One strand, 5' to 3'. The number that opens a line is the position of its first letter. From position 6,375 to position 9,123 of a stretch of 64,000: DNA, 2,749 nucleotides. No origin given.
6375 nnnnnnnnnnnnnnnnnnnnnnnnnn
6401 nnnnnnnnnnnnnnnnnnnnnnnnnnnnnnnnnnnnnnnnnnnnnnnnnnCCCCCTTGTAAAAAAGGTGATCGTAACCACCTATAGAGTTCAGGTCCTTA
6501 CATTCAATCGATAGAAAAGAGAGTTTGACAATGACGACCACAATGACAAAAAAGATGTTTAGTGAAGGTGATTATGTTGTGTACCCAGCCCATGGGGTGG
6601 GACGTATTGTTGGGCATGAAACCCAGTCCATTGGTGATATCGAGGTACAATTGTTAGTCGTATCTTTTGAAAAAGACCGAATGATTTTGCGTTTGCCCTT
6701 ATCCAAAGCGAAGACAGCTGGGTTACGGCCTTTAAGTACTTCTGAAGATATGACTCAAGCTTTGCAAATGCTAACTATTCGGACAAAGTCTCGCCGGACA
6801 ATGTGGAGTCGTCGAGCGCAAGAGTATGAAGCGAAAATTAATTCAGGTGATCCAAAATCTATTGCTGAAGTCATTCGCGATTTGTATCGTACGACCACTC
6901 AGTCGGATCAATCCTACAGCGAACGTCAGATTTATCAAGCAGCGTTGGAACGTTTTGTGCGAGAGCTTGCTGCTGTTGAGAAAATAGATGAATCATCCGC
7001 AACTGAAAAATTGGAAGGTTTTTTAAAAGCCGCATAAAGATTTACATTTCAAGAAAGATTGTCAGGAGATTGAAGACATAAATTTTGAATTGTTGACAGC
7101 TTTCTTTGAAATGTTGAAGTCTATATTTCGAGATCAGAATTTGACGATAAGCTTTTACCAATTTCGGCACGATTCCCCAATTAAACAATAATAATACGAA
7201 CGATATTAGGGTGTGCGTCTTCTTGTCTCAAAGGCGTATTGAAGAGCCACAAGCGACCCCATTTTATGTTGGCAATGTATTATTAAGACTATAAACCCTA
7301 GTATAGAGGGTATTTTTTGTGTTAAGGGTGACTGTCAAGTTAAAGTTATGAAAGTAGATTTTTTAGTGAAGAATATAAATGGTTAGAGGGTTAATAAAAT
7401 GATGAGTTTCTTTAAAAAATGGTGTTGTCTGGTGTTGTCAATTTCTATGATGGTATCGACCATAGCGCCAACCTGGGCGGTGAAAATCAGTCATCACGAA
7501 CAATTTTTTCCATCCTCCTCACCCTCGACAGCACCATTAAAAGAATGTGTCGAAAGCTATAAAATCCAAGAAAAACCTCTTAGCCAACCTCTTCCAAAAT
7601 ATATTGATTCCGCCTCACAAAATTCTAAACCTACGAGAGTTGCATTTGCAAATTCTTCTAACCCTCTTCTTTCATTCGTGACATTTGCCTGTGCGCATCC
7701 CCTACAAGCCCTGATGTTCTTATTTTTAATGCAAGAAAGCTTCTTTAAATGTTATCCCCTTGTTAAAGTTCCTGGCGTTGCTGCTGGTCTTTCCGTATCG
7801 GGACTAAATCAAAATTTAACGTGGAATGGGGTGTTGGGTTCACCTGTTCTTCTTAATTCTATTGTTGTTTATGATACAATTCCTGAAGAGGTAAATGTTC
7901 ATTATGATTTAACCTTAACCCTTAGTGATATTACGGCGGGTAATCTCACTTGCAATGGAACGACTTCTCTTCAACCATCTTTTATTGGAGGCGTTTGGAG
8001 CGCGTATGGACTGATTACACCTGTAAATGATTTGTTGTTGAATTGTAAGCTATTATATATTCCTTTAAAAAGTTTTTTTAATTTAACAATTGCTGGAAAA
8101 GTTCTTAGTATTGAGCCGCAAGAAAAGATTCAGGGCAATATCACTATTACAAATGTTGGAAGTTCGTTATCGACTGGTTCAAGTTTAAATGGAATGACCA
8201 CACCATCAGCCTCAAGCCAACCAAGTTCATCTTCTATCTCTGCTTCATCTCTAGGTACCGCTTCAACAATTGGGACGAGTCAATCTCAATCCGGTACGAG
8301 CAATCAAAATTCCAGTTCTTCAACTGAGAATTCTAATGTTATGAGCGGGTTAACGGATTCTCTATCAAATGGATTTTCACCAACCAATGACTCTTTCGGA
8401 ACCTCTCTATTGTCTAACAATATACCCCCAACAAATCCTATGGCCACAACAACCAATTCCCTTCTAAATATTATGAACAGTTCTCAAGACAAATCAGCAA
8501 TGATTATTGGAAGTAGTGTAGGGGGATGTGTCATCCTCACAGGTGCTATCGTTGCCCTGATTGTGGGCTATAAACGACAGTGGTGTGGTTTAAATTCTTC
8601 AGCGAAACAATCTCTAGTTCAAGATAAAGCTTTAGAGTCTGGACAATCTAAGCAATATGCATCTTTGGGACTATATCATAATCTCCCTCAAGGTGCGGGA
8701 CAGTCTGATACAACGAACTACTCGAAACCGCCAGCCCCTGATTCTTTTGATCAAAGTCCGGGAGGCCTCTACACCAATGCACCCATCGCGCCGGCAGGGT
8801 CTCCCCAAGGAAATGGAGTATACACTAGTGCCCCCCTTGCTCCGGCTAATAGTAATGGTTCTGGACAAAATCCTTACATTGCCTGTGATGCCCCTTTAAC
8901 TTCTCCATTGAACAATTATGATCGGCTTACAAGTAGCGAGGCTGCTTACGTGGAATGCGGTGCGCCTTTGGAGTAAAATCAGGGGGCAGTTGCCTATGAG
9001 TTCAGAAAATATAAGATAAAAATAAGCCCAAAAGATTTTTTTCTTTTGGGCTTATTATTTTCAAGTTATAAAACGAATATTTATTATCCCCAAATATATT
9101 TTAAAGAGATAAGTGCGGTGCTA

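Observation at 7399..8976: Bacterial ORF built like a eukaryotic type I membrane glycoprotein with a Tyr/Pro-repeat cytoplasmic tail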

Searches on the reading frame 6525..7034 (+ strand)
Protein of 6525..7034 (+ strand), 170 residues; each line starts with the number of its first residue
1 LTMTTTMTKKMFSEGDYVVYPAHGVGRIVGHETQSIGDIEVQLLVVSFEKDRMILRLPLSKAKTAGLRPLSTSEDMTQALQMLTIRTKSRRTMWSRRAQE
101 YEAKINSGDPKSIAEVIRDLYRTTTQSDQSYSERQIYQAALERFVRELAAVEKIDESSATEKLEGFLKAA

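Call 3: search_protein_families(library=pfam, proteins=[window:6525-7034:+], max_evalue=1)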
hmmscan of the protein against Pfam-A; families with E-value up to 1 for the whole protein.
window:6525-7034:+ (170 aa): 4 families
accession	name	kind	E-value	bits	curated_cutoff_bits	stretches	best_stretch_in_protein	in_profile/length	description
PF21095.3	CarD_C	-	6.5e-24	84.2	23.1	1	79-164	2-87/87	CarD, C-terminal domain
PF02559.22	CarD_TRCF_RID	-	1e-12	48.4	23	1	12-70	1-56/57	CarD-like/TRCF RID domain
PF19963.4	VMAP-M1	-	0.014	16.4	25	1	102-168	30-81/113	vWA-MoxR associated protein middle region (VMAP-M) 1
PF07366.18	SnoaL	-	0.23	11.7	28.4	0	98-147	4-53/126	SnoaL-like polyketide cyclase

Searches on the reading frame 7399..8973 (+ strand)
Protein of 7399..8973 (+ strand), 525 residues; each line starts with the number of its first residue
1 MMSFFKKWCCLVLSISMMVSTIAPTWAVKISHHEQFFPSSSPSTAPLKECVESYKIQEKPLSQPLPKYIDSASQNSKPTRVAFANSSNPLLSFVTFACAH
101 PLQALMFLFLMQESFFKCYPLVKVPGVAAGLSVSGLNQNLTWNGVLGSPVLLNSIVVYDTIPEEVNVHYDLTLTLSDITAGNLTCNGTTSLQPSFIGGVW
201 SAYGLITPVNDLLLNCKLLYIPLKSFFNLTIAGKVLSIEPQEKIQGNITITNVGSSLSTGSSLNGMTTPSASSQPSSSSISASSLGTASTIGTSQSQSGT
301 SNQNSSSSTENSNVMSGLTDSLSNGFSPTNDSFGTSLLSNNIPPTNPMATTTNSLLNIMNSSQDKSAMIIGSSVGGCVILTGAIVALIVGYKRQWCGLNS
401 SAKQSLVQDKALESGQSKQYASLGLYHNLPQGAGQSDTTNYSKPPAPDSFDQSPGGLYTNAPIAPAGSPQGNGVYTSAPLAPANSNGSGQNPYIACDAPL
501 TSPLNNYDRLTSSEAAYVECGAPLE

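Call 3: search_protein_families(library=pfam, proteins=[window:7399-8973:+], max_evalue=1)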
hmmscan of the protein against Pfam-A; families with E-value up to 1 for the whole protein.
window:7399-8973:+ (525 aa): 2 families
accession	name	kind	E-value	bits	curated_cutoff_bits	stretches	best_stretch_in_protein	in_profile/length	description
PF24637.1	RRM_DEAH11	-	0.063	14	27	1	224-258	23-57/81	DEAH11 RRM domain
PF10554.14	Phage_ASH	-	0.093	13.6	26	1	71-111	9-49/107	Ash protein family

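Call 4: search_protein_families(library=ncbifam, proteins=[window:7399-8973:+], max_evalue=1)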
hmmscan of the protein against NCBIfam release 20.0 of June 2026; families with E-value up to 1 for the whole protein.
window:7399-8973:+ (525 aa): 1 family
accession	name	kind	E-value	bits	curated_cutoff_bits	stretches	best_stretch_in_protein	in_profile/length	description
NF033849.1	ser_rich_anae_1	subfamily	0.64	7.2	650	1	249-491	281-503/1163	serine-rich protein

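Call 6: find_homologous_proteins(query=window:7399-8973:+, max_evalue=0.01)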
Query window:7399-8973:+ (525 aa): 4 proteins with E <= 0.01 among 8000 candidates.
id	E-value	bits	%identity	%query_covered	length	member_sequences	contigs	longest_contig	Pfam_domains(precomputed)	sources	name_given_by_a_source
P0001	0.0e+0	1149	100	100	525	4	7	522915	-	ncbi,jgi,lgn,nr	ncbi:MAG: hypothetical protein FJX03_05650 [Alphaproteobacteria bacterium]|nr:hypothetical protein [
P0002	3.5e-219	747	68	100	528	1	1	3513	-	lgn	-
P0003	1.6e-180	619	62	100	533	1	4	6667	-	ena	-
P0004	2.3e-180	619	58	100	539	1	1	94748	-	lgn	-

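Call 8: find_encoding_contigs(protein=P0004, flank=10000, max_places=3)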
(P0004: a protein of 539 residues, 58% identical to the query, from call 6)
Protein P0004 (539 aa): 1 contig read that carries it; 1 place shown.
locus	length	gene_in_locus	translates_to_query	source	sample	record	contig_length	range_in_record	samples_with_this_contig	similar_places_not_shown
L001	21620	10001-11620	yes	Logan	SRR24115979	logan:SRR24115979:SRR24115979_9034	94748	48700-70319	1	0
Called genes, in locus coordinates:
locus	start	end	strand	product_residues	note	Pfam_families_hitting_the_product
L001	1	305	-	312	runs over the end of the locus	PF00535:Glycos_transf_2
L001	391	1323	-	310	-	PF02951:GSH-S_N, PF02955:GSH-S_ATP, PF08443:RimK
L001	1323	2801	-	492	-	PF02646:RmuC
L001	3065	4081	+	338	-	-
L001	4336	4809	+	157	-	-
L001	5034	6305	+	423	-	PF01773:Nucleos_tra2_N, PF07670:Gate, PF07662:Nucleos_tra2_C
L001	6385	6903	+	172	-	PF01327:Pep_deformylase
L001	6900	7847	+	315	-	PF00551:Formyl_trans_N, PF02911:Formyl_trans_C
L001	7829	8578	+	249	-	PF01416:PseudoU_synth_1, PF21238:Pus10_C (faint), PF01416:PseudoU_synth_1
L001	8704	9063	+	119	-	PF12797:Fer4_2 (faint), PF12837:Fer4_6 (faint), PF13237:Fer4_10 (weak), PF12838:Fer4_7 (weak), PF13187:Fer4_9 (weak), PF13484:Fer4_16 (faint), PF00037:Fer4 (weak), PF11953:DUF3470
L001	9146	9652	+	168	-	PF02559:CarD_TRCF_RID, PF21095:CarD_C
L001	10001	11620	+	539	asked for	-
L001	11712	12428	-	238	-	PF13505:OMP_b-brl, PF03797:Autotransporter (faint), PF19089:DUF5777 (faint)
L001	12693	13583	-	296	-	PF00126:HTH_1, PF03466:LysR_substrate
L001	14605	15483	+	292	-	PF04542:Sigma70_r2, PF04545:Sigma70_r4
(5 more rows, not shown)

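Call 12: find_related_loci(query=A1, collection=genome_contigs, flank=10000)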
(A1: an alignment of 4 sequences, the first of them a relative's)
Query A1 (525 aa) in genome_contigs; peptide patterns used: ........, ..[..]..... (x = any residue, [..] = any of these).
41 stretches matched a pattern, but none encodes a relative of the query by tblastn (E <= 1e-3).
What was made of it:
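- Tried and rejected: The genome_contigs scan with the family alignment found no relative among GTDB species representatives (call 12).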

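Call 15: predict_structure(alignment_id=A1)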
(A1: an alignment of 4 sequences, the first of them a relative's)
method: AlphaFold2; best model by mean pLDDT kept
length: 525 residues; sequences in the alignment: 4
mean_pLDDT: 27.4   pTM: 0.17
mean pLDDT of the five models: 27.4, 25.0, 24.2, 23.2, 23.0
residues with pLDDT >= 90: 0; 70-90: 0; 50-70: 0; < 50: 525
segments of 3 or more residues with pLDDT < 50: 1-525
pLDDT, mean of each block of 10 residues (from residue 1): 33 35 27 24 23 25 27 27 31 38 37 27 25 25 27 23 25 25 23 24 27 25 24 24 25 25 24 24 23 23 26 23 25 24 27 29 29 33 34 30 35 37 30 27 29 27 29 26 29 27 27 30 29
secondary structure, 60 per line:
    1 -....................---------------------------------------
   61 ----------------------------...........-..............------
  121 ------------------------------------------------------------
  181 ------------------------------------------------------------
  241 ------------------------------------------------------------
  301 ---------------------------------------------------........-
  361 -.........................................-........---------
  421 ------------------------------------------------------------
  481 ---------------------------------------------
elements in order: H2-21 H89-99 H101-114 H352-359 H362-402 H404-411
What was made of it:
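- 7663..7749 (+): Conserved hydrophobic helix-break-helix (residues 89-117, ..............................). It is not a TM helix. Helices in the low-confidence AF2 model (call 15).
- On Tyrosine-phosphorylated, host-translocated bacterial effectors: The tail is unstructured in the low-confidence AF2 model (call 15).
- Tried and rejected: Full-length AF2 with 4 sequences failed (pLDDT 27, call 15).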

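Call 16: find_encoding_contigs(protein=P0002, flank=10000, max_places=3)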
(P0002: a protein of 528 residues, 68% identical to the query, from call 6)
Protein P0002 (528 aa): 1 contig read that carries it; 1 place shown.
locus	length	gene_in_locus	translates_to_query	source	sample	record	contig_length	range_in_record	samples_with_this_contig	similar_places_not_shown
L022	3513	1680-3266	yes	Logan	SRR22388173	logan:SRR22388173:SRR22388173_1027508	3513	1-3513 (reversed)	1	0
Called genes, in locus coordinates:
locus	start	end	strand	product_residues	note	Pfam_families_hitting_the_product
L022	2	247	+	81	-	?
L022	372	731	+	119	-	PF12797:Fer4_2 (faint), PF12837:Fer4_6 (faint), PF13237:Fer4_10 (weak), PF12838:Fer4_7 (weak), PF13187:Fer4_9 (weak), PF13484:Fer4_16 (faint), PF00037:Fer4 (weak), PF11953:DUF3470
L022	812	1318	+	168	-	PF02559:CarD_TRCF_RID, PF21095:CarD_C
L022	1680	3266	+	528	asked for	-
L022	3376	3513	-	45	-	?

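Call 17: find_encoding_contigs(protein=P0003, flank=10000, max_places=4)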
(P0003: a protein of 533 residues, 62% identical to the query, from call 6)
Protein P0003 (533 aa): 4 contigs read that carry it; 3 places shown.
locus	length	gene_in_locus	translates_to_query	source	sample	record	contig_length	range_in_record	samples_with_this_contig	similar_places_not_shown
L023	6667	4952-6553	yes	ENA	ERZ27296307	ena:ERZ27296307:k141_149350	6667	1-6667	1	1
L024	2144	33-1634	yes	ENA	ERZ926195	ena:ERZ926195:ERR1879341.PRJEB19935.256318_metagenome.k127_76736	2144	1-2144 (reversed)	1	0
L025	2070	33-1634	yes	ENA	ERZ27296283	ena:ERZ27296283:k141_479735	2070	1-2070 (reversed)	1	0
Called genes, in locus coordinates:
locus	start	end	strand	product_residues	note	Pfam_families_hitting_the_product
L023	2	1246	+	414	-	?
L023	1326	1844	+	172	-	PF01327:Pep_deformylase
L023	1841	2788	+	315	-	PF00551:Formyl_trans_N, PF02911:Formyl_trans_C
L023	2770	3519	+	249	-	PF01416:PseudoU_synth_1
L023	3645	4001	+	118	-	PF12797:Fer4_2 (faint), PF12837:Fer4_6 (faint), PF13237:Fer4_10 (weak), PF12838:Fer4_7 (weak), PF13187:Fer4_9 (weak), PF13484:Fer4_16 (faint), PF00037:Fer4 (weak), PF11953:DUF3470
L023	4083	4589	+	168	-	PF02559:CarD_TRCF_RID, PF21095:CarD_C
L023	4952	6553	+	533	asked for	-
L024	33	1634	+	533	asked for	-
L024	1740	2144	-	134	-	?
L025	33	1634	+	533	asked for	-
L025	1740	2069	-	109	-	?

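Call 18: find_encoding_contigs(protein=P0001, flank=3000, max_places=8)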
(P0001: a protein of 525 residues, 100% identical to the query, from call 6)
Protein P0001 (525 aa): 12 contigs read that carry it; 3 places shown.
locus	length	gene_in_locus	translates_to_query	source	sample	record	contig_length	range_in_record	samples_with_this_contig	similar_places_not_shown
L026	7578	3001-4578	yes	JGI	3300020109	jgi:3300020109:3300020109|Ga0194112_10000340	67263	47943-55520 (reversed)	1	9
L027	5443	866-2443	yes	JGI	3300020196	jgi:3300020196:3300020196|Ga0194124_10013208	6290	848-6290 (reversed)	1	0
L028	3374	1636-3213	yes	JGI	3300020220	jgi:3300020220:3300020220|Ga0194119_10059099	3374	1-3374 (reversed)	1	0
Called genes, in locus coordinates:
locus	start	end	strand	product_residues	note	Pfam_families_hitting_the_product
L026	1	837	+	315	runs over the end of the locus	PF00551:Formyl_trans_N, PF02911:Formyl_trans_C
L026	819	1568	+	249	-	PF01416:PseudoU_synth_1, PF21238:Pus10_C (faint), PF01416:PseudoU_synth_1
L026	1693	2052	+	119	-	PF12797:Fer4_2 (faint), PF12837:Fer4_6 (faint), PF13237:Fer4_10 (weak), PF12838:Fer4_7 (weak), PF13187:Fer4_9 (weak), PF13484:Fer4_16 (faint), PF00037:Fer4 (weak), PF11953:DUF3470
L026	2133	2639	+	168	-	PF02559:CarD_TRCF_RID, PF21095:CarD_C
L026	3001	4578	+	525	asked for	-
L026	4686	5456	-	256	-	PF13505:OMP_b-brl, PF03797:Autotransporter (weak)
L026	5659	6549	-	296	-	PF00126:HTH_1, PF03466:LysR_substrate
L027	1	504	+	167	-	?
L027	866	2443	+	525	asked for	-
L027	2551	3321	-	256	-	PF13505:OMP_b-brl, PF03797:Autotransporter (weak)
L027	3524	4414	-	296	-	PF00126:HTH_1, PF03466:LysR_substrate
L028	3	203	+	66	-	?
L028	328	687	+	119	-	PF12797:Fer4_2 (faint), PF12837:Fer4_6 (faint), PF13237:Fer4_10 (weak), PF12838:Fer4_7 (weak), PF13187:Fer4_9 (weak), PF13484:Fer4_16 (faint), PF00037:Fer4 (weak), PF11953:DUF3470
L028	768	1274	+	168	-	PF02559:CarD_TRCF_RID, PF21095:CarD_C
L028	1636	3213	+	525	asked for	-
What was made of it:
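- Checked: The gene sits after carD in all four carriers (calls 8, 16, 17, 18).
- The locus is chromosomal and in the same position in all four carriers (calls 8, 16, 17, 18).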

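Call 60: find_related_loci(query=A1, collection=metagenome_contigs, flank=3000)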
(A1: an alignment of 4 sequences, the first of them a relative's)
Query A1 (525 aa) in metagenome_contigs; peptide patterns used: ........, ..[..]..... (x = any residue, [..] = any of these).
106 stretches matched a pattern, but none encodes a relative of the query by tblastn (E <= 1e-3).

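Call 72: search_protein_families(library=phrogs, proteins=[window:7399-8973:+], max_evalue=0.1)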
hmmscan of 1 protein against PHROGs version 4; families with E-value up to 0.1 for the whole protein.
window:7399-8973:+ (525 aa): 0 families

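Call 73: search_protein_families(library=padloc, proteins=[window:7399-8973:+], max_evalue=0.1)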
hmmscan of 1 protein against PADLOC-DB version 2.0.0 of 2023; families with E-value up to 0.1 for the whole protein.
window:7399-8973:+ (525 aa): 0 families
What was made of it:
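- Tried and rejected: Pfam, NCBIfam, PHROGs and PADLOC scans of the whole protein gave nothing (calls 3, 4, 72, 73).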
